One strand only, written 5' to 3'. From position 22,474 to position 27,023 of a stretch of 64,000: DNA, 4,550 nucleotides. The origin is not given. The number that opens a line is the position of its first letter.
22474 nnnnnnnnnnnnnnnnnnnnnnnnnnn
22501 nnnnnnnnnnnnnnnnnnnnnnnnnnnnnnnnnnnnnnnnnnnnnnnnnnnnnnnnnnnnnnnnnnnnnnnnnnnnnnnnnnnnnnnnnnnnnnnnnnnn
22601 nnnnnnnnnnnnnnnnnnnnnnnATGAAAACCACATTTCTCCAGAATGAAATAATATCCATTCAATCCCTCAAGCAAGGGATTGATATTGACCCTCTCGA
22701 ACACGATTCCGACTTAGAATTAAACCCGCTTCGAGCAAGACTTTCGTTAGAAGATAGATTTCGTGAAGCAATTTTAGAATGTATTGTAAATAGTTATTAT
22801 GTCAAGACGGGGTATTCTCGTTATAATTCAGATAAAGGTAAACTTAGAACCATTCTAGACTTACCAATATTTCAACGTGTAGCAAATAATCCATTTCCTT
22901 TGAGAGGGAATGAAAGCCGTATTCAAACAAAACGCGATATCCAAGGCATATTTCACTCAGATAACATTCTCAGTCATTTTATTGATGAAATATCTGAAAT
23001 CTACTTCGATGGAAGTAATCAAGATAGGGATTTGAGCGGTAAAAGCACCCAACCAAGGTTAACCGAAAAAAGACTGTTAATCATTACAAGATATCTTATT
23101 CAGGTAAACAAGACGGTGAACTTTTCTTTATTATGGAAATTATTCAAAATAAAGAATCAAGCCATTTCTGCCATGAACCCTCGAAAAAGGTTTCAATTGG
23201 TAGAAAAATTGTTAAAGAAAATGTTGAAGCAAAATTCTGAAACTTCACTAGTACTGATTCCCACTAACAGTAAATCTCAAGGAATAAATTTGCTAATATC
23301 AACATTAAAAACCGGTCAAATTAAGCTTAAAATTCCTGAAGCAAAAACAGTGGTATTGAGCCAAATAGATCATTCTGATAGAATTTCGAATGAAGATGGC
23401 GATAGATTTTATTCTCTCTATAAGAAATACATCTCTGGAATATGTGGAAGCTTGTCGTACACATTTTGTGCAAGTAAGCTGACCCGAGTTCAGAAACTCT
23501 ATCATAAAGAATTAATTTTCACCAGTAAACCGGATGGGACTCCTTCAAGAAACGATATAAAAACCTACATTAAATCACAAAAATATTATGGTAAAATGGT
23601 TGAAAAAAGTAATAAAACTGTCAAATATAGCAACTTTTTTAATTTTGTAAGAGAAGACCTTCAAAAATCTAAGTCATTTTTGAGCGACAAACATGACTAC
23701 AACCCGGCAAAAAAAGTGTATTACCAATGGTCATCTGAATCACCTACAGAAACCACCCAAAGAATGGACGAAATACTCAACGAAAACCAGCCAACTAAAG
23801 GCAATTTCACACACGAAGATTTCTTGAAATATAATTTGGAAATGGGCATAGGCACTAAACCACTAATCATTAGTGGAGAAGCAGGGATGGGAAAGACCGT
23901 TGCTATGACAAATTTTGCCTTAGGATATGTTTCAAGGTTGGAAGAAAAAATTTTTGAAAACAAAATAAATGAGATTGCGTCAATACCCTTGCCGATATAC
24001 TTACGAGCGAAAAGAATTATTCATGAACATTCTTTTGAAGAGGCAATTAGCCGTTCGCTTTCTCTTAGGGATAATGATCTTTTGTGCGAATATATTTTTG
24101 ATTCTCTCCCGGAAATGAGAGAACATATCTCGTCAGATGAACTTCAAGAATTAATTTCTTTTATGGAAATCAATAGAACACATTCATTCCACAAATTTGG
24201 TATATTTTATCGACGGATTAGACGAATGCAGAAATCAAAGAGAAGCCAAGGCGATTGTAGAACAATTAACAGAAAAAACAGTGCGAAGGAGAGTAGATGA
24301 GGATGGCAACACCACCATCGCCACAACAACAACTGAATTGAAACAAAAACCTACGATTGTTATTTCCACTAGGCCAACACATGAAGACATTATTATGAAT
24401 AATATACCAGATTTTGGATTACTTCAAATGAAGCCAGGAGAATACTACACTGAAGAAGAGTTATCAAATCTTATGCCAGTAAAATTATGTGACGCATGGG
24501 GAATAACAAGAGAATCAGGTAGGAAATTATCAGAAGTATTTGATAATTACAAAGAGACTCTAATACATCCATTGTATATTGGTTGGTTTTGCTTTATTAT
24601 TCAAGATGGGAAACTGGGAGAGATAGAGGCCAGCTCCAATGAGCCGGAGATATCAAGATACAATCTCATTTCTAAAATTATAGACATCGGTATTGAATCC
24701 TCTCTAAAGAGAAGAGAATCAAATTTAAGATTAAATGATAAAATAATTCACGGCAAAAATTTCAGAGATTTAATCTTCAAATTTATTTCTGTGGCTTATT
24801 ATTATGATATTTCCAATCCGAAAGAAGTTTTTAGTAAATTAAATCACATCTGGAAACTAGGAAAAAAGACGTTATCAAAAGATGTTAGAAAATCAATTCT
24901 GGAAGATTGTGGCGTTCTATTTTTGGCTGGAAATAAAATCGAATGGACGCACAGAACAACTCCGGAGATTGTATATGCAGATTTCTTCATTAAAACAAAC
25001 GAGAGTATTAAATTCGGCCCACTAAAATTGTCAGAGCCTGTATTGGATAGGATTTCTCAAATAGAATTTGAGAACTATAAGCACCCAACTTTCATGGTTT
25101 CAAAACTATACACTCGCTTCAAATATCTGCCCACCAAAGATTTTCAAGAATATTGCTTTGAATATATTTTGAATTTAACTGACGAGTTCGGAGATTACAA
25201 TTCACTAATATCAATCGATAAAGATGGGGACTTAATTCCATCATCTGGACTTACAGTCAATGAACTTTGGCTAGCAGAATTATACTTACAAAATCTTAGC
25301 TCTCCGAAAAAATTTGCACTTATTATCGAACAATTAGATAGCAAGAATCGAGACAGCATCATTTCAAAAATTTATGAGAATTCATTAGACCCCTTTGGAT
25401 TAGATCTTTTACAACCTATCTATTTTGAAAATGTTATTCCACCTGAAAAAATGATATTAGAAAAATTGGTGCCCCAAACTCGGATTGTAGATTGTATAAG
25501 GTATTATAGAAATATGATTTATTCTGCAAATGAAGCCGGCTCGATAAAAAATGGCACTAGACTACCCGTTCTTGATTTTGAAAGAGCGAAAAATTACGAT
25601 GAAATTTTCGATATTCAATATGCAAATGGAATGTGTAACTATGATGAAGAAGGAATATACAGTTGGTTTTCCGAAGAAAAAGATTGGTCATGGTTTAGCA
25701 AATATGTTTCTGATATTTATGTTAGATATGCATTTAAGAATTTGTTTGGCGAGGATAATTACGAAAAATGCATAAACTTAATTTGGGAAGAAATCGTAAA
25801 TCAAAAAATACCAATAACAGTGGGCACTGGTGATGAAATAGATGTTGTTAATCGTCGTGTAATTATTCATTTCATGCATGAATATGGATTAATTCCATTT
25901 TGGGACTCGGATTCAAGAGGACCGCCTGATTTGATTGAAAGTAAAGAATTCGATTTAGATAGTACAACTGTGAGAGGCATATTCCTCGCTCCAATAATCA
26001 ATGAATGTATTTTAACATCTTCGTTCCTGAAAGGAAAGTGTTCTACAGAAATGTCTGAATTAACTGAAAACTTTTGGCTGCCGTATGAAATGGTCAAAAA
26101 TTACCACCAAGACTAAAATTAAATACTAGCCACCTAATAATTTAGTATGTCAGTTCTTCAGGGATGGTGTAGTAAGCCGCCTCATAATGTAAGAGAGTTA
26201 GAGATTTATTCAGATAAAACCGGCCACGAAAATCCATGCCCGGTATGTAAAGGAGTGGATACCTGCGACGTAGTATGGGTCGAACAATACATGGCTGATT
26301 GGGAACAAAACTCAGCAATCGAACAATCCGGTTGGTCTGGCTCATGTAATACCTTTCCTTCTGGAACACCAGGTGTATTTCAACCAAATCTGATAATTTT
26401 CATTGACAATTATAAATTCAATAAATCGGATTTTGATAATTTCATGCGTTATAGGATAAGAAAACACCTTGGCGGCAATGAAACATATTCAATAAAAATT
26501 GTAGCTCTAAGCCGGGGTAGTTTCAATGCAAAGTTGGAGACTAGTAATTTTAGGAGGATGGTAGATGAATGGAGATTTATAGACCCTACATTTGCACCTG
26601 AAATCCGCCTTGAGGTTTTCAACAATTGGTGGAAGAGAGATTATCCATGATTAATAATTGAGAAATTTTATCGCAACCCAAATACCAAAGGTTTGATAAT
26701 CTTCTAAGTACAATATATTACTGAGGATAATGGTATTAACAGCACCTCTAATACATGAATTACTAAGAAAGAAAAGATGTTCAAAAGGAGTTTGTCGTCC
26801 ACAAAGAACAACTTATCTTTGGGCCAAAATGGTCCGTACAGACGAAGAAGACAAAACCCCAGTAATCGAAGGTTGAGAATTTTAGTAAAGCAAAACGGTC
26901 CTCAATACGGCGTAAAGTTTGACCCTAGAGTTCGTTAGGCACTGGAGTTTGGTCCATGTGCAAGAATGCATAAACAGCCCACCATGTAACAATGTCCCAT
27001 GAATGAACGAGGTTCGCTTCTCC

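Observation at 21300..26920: AT-rich three-gene island built around a giant NACHT/STAND NTPase: candidate archaeal NLR-like defence or signalling module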

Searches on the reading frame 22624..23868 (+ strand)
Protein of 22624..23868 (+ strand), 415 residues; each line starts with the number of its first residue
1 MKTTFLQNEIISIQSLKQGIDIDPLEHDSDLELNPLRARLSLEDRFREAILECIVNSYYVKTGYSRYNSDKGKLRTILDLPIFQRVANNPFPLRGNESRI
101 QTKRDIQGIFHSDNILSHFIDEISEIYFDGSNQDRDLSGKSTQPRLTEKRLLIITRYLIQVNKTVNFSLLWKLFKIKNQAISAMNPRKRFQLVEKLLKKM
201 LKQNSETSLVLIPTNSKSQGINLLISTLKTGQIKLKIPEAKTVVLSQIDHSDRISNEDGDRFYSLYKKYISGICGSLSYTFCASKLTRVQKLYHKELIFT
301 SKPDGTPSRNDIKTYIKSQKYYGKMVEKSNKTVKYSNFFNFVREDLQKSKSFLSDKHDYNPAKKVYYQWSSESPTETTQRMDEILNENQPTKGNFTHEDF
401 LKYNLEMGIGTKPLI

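Call 84: predict_structure(alignment_id=A5)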
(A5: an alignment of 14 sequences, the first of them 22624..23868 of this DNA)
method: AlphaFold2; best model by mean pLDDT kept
length: 415 residues; sequences in the alignment: 14
mean_pLDDT: 55.9   pTM: 0.41
mean pLDDT of the five models: 55.9, 55.5, 53.3, 51.1, 48.3
residues with pLDDT >= 90: 0; 70-90: 67; 50-70: 197; < 50: 151
segments of 3 or more residues with pLDDT < 50: 1-46, 63-76, 84-87, 89-94, 130-140, 248-255, 288-290, 294-306, 355-370, 388-395, 408-415
pLDDT, mean of each block of 10 residues (from residue 1): 30 43 36 31 47 54 47 49 48 54 64 66 58 44 73 77 71 75 76 81 76 62 71 65 55 49 64 58 49 44 49 68 58 58 66 46 43 51 49 48 48 33
secondary structure, 60 per line:
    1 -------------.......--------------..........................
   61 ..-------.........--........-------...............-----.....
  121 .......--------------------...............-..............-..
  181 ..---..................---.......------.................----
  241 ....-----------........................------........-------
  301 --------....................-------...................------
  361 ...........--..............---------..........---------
elements in order: H14-20 H35-62 H70-78 H81-88 H96-110 H116-127 H148-162 E164-166 H167-177 H179-182 H186-203 E207-213 E220-226 H227-236 E241-244 H256-279 H286-293 H309-328 H336-354 H361-371 H374-387 H397-406

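Call 86: fold_search(model_id=the predicted structure, library=pdb)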
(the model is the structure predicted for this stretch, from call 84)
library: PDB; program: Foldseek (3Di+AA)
matches with E <= 10: 194; with E <= 0.001: 0
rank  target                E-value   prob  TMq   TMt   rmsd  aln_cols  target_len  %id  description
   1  22oz_D                3.2e-01  0.18  0.12  0.24  22.3       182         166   15  Structural insights into HpaR-mediated recognition of hrpX and hrpG in Xanthomonas campestris pv. campestris (released 2026-03-11)
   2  3e6m_D                4.7e-01  0.12  0.11  0.23  23.2       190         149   14  The crystal structure of a MarR family transcriptional regulator from Silicibacter pomeroyi DSS. (released 2008-09-02)
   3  5yi0_A                5.5e-01  0.12  0.11  0.24  25.4       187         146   12  Structure of Lactococcus lactis ZitR, C30AH42A mutant (released 2017-12-06)
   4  7el3_A                7.2e-01  0.14  0.11  0.26  20.0       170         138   15  Crystal structure of HpaR-DNA complex from Acinetobacter baumannii (released 2022-01-19)
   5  8h4l_R                9.4e-01  0.04  0.09  0.11  27.0       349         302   10  DHA-bound FFAR4 in complex with Gq (released 2023-06-21)
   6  8za5_B                9.9e-01  0.14  0.13  0.30  20.9       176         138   13  Crystal structure of HsmR (released 2025-10-29)
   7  5yhy                  1.0e+00  0.13  0.11  0.25  19.1       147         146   14  Structure of Lactococcus lactis ZitR, C30S mutant (released 2017-12-06)
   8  5h3r_A                1.0e+00  0.10  0.12  0.25  20.7       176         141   12  Crystal Structure of mutant MarR C80S from E.coli complexed with operator DNA (released 2017-08-02)
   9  5x11_D                1.1e+00  0.16  0.13  0.26  21.9       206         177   13  Crystal structure of Bacillus subtilis PadR in complex with operator DNA (released 2017-11-22)
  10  9h88_A                1.2e+00  0.15  0.12  0.30  17.3       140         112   11  Crystal structure of LmrR variant V15aY-RNYW with Val15 replaced by 3-aminotyrosine and evolved as Friedel-Crafts alky (released 2025-04-30)
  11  7jgr_G                1.2e+00  0.09  0.13  0.14  18.6       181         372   11  Structure of Drosophila ORC bound to DNA (84 bp) and Cdc6 (released 2020-09-09)
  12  3e0j_B                1.4e+00  0.13  0.11  0.25  17.5       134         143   12  X-ray structure of the complex of regulatory subunits of human DNA polymerase delta (released 2008-12-16)
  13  8fcl_G                1.4e+00  0.05  0.11  0.12  37.8       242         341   15  Cryo-EM structure of p97:UBXD1 closed state (released 2023-06-21)
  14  1jxs_MODEL_1_A        1.4e+00  0.18  0.15  0.42  10.2       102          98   10  Solution Structure of the DNA-Binding Domain of Interleukin Enhancer Binding Factor (released 2003-03-11)
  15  4kt5_C                1.5e+00  0.18  0.13  0.43   7.4        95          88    8  Structure of GrlR-GrlA complex (released 2013-10-09)
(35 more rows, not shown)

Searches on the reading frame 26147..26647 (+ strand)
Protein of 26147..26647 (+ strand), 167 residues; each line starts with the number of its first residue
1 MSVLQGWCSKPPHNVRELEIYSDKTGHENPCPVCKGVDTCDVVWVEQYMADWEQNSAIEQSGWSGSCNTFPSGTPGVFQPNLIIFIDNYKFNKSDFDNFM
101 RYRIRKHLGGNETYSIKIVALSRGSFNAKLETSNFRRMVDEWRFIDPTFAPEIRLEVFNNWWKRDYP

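Call 6: search_protein_families(library=pfam, max_evalue=1, proteins=[window:26147-26647:+])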
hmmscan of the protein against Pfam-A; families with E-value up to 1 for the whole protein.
window:26147-26647:+ (167 aa): 0 families

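Call 7: search_protein_families(library=padloc, max_evalue=1, proteins=[window:26147-26647:+])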
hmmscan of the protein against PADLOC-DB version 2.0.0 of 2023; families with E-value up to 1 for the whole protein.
window:26147-26647:+ (167 aa): 0 families

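Call 33: find_homologous_proteins(query=window:26147-26647:+, max_evalue=0.01)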
Query window:26147-26647:+ (167 aa): 1 proteins with E <= 0.01 among 5 candidates.
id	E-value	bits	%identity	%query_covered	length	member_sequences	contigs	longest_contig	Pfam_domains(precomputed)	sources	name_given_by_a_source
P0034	7.5e-99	347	94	93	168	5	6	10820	-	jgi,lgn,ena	-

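Call 34: find_encoding_contigs(protein=P0034, flank=10000, max_places=10)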
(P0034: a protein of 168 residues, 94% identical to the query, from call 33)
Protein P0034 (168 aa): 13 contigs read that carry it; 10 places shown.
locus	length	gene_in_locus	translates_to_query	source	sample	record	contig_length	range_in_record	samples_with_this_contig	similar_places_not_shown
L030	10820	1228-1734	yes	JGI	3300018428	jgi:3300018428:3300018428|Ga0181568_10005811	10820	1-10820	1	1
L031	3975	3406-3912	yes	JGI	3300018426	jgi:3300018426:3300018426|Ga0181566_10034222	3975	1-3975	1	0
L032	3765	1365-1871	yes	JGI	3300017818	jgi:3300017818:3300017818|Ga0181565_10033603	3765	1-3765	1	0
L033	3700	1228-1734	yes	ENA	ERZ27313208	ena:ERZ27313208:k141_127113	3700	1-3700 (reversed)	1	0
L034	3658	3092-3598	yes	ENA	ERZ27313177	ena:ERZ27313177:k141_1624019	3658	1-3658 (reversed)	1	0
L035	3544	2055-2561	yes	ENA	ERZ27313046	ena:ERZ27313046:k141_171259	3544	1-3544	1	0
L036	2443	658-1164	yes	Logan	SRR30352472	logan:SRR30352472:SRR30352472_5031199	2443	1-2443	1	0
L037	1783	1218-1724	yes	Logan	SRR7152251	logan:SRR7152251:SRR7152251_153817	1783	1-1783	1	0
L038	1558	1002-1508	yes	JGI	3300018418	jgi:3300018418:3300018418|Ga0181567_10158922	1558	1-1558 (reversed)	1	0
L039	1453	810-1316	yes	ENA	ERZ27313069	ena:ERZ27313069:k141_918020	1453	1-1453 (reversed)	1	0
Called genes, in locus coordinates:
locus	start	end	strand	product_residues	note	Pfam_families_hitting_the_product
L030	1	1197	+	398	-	?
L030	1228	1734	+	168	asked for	-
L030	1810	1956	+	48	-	-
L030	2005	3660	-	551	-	PF04389:Peptidase_M28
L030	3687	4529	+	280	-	PF02274:ADI (faint), PF19420:DDAH_eukar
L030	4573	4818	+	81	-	-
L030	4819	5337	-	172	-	-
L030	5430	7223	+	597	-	-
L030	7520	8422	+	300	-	PF10340:Say1_Mug180, PF20434:BD-FAE, PF12146:Hydrolase_4 (faint), PF07859:Abhydrolase_3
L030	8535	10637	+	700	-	PF01391:Collagen, PF23657:DUF7151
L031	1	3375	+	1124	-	?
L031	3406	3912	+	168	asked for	-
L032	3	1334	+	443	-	?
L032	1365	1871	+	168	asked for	-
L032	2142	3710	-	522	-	PF04389:Peptidase_M28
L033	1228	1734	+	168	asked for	-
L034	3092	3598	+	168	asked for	-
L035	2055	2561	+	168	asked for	-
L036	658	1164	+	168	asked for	-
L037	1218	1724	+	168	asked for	-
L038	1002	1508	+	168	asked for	-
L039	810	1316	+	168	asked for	-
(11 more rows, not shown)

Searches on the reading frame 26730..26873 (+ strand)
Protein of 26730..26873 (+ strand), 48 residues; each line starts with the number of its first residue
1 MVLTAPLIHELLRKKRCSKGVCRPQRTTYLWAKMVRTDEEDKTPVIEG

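Call 97: search_protein_families(library=pfam, max_evalue=0.001, proteins=[window:26730-26873:+])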
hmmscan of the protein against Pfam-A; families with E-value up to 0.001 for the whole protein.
window:26730-26873:+ (48 aa): 0 families
